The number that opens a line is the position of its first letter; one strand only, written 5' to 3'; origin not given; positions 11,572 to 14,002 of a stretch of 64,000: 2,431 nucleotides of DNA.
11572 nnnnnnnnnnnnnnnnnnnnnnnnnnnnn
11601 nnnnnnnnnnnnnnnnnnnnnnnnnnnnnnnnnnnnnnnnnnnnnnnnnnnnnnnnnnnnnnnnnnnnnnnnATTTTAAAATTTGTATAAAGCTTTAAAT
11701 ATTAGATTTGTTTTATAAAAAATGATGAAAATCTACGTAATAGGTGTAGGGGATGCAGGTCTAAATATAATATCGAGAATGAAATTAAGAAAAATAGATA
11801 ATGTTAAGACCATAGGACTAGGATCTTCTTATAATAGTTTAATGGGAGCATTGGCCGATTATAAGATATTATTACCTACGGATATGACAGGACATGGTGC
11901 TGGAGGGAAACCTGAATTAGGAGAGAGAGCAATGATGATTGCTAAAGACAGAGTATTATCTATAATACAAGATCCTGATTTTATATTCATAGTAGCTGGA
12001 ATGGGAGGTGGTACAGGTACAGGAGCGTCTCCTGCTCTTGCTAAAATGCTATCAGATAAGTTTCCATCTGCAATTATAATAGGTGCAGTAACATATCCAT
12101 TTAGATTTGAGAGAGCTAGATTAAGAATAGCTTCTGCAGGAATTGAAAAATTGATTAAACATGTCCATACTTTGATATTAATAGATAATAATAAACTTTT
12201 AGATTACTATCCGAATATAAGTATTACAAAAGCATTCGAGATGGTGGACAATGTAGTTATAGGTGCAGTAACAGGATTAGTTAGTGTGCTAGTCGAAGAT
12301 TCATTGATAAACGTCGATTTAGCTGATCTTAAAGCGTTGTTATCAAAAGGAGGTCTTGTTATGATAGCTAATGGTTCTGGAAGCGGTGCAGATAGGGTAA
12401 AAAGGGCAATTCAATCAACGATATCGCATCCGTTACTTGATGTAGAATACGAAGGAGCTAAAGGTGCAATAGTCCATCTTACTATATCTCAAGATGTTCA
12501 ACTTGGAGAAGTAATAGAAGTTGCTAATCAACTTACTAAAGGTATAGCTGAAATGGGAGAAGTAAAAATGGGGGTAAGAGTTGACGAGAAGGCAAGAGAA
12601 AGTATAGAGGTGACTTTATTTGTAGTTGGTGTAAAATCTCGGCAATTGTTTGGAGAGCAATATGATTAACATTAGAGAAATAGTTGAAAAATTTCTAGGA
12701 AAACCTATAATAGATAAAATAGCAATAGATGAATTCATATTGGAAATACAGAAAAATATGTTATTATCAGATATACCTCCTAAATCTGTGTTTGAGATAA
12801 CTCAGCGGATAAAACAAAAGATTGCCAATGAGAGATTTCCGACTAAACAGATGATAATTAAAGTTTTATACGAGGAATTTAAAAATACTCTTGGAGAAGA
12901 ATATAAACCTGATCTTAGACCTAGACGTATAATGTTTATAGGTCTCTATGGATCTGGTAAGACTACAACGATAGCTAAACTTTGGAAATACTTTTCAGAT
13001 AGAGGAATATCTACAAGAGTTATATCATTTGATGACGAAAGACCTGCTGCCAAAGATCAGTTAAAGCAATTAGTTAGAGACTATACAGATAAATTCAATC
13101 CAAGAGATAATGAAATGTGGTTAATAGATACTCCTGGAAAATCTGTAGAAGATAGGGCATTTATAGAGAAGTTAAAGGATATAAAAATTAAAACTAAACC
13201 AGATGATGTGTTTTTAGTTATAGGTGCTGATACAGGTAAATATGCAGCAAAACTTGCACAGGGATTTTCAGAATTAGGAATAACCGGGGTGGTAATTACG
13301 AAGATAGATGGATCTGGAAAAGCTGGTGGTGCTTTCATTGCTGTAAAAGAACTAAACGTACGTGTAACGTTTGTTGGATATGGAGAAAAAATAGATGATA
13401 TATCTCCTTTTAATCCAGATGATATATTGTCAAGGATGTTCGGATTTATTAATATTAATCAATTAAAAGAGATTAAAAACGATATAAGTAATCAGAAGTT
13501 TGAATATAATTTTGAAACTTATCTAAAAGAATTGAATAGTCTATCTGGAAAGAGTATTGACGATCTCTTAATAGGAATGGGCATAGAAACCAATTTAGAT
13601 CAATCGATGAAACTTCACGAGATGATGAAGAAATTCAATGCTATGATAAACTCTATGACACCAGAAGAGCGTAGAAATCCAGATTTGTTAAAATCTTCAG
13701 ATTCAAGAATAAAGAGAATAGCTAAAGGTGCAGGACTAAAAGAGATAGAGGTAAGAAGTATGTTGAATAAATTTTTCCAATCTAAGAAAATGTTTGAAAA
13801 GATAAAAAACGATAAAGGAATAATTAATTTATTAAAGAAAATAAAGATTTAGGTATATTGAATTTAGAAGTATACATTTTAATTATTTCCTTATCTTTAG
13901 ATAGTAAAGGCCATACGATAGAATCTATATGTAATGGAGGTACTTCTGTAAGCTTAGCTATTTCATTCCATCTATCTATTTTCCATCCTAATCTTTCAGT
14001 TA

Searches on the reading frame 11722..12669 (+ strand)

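Call 22: search_protein_families(library=pfam, proteins=[window:11722-12669:+])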
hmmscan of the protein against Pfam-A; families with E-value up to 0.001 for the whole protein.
window:11722-12669:+ (315 aa): 2 families
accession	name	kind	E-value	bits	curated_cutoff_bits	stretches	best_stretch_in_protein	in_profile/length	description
PF00091.31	Tubulin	-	4.6e-33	115.5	33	1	3-163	1-189/190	Tubulin/FtsZ family, GTPase domain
PF12327.13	FtsZ_C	-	2.9e-19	69.6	27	1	211-305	1-95/95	FtsZ family, C-terminal domain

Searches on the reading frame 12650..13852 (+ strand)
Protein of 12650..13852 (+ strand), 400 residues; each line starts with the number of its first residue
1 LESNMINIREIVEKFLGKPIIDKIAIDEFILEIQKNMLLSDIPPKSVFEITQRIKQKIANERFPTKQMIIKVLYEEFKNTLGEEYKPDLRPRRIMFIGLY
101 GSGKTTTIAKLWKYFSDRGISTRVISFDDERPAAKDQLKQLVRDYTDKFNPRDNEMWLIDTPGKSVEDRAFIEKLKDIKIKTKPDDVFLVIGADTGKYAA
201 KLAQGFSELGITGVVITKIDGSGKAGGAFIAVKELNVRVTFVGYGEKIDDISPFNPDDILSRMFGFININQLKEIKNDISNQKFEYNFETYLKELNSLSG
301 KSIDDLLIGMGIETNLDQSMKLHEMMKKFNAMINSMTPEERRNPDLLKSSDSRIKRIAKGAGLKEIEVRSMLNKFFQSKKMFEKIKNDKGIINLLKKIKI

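Call 22: search_protein_families(library=pfam, proteins=[window:12650-13852:+])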
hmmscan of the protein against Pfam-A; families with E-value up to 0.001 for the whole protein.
window:12650-13852:+ (400 aa): 5 families
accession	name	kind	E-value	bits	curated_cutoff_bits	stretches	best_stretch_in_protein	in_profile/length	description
PF00448.28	SRP54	-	1.3e-40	139.6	22.7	2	143-264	73-195/196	SRP54-type protein, GTPase domain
PF02978.25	SRP_SPB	-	1.9e-17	63.8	27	1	305-382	25-91/91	Signal peptide binding domain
PF02881.24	SRP54_N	-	3.4e-09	37.2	22.4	1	8-76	5-74/75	SRP54-type protein, helical bundle domain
PF01656.29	CbiA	-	6.9e-06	26.5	25.4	1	101-226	9-90/125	CobQ/CobB/MinD/ParA nucleotide binding domain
PF10662.15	PduV-EutP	-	7.5e-06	26.2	21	0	158-226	40-106/143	Ethanolamine utilisation - propanediol utilisation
